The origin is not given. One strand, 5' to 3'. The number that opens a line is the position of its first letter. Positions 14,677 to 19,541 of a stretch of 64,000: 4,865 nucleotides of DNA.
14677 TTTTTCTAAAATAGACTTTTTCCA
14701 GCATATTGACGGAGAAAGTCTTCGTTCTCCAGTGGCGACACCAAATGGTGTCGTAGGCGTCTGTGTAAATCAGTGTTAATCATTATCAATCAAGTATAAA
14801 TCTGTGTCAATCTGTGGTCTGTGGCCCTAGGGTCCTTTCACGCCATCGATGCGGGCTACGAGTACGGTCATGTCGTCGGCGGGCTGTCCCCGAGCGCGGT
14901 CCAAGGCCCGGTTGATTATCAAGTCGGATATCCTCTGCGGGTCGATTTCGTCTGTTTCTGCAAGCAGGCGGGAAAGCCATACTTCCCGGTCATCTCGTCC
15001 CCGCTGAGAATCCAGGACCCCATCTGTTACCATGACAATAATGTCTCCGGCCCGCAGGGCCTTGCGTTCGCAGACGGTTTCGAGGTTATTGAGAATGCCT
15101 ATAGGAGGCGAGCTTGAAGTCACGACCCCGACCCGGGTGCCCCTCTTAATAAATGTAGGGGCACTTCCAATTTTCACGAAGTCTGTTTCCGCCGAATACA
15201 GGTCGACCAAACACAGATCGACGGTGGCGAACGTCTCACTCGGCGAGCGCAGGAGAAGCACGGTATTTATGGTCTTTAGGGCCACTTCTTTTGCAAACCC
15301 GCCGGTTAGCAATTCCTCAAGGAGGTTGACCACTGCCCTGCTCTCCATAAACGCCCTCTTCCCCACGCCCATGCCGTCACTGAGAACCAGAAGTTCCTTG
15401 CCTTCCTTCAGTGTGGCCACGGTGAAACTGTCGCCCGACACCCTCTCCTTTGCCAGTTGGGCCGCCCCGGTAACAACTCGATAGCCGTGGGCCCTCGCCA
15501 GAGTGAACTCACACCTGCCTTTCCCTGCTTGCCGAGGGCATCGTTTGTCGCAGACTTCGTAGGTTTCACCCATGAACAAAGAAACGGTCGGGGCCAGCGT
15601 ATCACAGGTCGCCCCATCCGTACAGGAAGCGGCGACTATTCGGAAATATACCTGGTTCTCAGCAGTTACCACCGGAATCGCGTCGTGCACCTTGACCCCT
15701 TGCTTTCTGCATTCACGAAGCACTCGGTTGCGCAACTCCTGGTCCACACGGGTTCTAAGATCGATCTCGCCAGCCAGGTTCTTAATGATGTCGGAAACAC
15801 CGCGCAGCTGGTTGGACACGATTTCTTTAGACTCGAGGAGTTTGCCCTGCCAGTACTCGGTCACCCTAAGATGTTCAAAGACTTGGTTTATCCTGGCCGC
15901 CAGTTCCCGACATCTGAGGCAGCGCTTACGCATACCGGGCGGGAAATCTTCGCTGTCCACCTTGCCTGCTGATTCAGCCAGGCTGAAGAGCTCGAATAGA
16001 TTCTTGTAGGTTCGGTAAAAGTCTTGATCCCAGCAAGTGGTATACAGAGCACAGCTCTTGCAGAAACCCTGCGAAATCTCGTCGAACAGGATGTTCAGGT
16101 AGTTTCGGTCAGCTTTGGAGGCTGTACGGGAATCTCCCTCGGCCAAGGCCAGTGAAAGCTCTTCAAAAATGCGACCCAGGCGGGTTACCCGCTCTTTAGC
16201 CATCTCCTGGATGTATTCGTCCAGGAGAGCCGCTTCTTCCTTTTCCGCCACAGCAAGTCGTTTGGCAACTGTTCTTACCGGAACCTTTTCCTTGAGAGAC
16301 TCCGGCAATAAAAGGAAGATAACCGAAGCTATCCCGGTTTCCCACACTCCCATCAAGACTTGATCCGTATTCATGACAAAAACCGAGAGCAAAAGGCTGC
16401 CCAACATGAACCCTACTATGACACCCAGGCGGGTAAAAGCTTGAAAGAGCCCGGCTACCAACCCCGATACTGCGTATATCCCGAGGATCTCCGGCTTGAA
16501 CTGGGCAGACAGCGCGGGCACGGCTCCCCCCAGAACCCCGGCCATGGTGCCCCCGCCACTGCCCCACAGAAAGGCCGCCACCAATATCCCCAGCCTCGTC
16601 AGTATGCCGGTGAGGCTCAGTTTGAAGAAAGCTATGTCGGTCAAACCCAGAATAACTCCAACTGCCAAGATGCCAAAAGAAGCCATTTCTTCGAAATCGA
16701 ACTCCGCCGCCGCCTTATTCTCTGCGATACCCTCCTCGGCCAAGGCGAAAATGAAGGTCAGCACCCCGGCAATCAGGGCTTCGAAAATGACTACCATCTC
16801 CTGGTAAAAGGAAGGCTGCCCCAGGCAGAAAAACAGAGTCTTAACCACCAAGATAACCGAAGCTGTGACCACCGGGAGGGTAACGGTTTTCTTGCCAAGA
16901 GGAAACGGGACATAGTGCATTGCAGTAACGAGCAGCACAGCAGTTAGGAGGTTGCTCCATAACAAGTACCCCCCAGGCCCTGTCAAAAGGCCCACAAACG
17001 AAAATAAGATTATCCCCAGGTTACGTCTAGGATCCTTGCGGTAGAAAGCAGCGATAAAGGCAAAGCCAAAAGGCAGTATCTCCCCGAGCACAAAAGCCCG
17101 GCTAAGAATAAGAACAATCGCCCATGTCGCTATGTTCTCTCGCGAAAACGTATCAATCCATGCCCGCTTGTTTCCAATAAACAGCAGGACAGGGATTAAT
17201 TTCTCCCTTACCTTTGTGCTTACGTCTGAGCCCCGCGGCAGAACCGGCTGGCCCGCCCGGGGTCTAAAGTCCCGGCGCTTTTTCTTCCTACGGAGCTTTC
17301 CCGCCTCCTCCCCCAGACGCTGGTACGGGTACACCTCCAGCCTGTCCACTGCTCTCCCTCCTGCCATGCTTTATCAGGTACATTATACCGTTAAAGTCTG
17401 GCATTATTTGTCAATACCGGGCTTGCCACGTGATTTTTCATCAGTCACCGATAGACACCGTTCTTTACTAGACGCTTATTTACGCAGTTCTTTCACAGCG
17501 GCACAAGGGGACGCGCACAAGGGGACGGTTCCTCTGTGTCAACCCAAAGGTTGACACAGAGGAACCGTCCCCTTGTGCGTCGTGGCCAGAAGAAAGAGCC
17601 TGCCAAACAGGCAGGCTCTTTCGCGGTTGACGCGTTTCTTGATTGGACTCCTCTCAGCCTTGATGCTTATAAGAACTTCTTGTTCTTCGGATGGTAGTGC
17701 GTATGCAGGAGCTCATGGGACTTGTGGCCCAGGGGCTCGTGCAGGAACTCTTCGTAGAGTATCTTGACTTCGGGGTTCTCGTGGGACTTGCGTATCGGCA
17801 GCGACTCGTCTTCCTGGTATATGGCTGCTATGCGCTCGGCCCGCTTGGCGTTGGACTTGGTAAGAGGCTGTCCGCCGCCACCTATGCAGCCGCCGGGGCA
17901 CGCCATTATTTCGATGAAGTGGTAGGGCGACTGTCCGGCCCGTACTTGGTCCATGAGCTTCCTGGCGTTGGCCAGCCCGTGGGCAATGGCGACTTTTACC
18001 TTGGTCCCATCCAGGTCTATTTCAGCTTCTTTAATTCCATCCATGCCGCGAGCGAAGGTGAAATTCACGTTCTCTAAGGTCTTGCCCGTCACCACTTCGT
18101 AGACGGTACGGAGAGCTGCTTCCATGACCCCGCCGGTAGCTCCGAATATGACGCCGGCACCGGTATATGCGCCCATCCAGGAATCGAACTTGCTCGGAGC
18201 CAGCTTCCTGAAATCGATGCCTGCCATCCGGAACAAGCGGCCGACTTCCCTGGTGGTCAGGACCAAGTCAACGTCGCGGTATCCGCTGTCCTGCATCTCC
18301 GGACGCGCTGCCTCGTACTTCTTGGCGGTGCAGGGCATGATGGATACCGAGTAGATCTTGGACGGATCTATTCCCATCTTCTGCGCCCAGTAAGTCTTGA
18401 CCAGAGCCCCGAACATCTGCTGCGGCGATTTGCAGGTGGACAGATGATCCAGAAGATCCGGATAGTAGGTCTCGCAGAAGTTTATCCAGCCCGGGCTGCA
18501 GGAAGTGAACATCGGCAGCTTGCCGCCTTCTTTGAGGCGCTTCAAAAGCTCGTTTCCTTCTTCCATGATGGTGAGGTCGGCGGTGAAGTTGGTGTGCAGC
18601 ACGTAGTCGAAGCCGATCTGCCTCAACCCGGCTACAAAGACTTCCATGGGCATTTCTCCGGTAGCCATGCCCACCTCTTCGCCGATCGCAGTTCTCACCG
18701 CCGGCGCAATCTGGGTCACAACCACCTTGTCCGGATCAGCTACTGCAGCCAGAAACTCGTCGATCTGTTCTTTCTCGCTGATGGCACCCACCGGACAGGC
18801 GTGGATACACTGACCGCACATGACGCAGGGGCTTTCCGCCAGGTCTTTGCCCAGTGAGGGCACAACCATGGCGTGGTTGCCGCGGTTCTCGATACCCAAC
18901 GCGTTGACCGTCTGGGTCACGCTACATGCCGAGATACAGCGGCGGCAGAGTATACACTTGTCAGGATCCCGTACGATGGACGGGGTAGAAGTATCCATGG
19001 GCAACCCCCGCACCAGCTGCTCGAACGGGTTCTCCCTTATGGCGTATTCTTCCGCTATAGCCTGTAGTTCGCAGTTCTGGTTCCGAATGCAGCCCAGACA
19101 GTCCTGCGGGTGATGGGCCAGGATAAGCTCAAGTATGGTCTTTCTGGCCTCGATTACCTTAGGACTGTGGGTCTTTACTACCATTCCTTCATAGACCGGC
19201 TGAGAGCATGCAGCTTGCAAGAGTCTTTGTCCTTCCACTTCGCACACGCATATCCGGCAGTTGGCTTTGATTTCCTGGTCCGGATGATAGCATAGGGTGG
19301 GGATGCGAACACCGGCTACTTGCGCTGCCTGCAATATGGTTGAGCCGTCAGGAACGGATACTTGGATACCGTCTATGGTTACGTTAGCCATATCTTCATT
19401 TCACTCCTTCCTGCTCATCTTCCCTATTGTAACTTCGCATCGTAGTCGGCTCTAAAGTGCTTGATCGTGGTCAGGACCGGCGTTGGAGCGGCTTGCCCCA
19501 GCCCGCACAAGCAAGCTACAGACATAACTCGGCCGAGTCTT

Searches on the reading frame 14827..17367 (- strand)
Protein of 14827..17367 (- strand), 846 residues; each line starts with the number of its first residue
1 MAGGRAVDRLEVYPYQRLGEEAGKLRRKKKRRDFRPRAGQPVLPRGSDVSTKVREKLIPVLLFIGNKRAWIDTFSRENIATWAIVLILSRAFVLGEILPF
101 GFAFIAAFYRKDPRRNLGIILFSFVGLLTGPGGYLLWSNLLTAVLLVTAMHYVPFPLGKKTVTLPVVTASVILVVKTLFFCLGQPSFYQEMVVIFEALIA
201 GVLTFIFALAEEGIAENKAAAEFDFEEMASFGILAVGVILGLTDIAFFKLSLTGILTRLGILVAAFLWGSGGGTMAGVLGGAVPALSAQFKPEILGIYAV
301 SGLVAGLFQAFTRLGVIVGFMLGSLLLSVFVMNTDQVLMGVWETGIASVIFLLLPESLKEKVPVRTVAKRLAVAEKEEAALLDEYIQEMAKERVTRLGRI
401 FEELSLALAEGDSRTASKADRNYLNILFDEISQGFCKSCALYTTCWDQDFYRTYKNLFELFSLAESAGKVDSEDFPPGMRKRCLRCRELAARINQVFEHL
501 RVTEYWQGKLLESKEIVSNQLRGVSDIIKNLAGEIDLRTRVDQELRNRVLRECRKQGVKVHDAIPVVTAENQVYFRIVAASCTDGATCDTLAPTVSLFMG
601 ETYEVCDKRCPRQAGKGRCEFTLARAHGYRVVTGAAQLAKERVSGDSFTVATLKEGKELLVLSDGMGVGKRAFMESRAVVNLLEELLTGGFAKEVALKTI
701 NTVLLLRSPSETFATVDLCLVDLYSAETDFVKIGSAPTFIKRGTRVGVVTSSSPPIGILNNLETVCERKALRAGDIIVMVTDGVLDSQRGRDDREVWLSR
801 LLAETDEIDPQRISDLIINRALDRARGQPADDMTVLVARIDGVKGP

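Call 70: search_protein_families(library=pfam, proteins=[window:14827-17367:-], max_evalue=1e-8)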
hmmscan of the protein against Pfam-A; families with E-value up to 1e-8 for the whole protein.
window:14827-17367:- (846 aa): 2 families
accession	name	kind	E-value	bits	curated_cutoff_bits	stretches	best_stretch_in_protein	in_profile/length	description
PF19732.4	SpoIIE_N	-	5.2e-82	276.7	27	1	73-641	36-601/605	Stage II sporulation protein E N-terminal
PF07228.17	SpoIIE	-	1.3e-31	110.5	25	1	655-840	2-191/192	Stage II sporulation protein E (SpoIIE)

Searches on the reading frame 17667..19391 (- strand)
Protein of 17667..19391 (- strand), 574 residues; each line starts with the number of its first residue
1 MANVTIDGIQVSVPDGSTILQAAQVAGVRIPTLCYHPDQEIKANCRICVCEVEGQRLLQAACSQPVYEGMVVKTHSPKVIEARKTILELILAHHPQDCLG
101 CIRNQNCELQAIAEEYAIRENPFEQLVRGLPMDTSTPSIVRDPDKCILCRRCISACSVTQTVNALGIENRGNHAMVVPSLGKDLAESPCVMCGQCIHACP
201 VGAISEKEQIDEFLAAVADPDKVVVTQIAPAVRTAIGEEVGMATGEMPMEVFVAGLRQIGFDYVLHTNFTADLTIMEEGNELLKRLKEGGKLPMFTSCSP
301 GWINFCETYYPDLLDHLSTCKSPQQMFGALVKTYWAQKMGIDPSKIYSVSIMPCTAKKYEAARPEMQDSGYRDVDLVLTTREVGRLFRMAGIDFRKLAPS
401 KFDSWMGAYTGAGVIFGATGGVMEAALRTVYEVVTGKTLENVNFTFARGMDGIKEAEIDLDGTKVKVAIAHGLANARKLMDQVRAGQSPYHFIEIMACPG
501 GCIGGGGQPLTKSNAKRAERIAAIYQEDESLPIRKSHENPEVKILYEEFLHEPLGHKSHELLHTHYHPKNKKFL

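Call 70: search_protein_families(library=pfam, proteins=[window:17667-19391:-], max_evalue=1e-8)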
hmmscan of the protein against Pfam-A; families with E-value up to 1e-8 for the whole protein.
window:17667-19391:- (574 aa): 4 families
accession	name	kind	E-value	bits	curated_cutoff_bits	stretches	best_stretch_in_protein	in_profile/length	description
PF02906.19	Fe_hyd_lg_C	-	1e-102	343.4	22.1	1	222-506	1-245/245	Iron only hydrogenase large subunit, C-terminal domain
PF02256.22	Fe_hyd_SSU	-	1.7e-25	89.2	24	1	516-569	3-56/56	Iron hydrogenase small subunit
PF13510.11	Fer2_4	-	1e-19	70.8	22.8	1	3-76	5-81/82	2Fe-2S iron-sulfur cluster binding domain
PF10588.14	NADH-G_4Fe-4S_3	-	1.2e-16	60.3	27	1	83-121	1-39/40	NADH-ubiquinone oxidoreductase-G iron-sulfur binding region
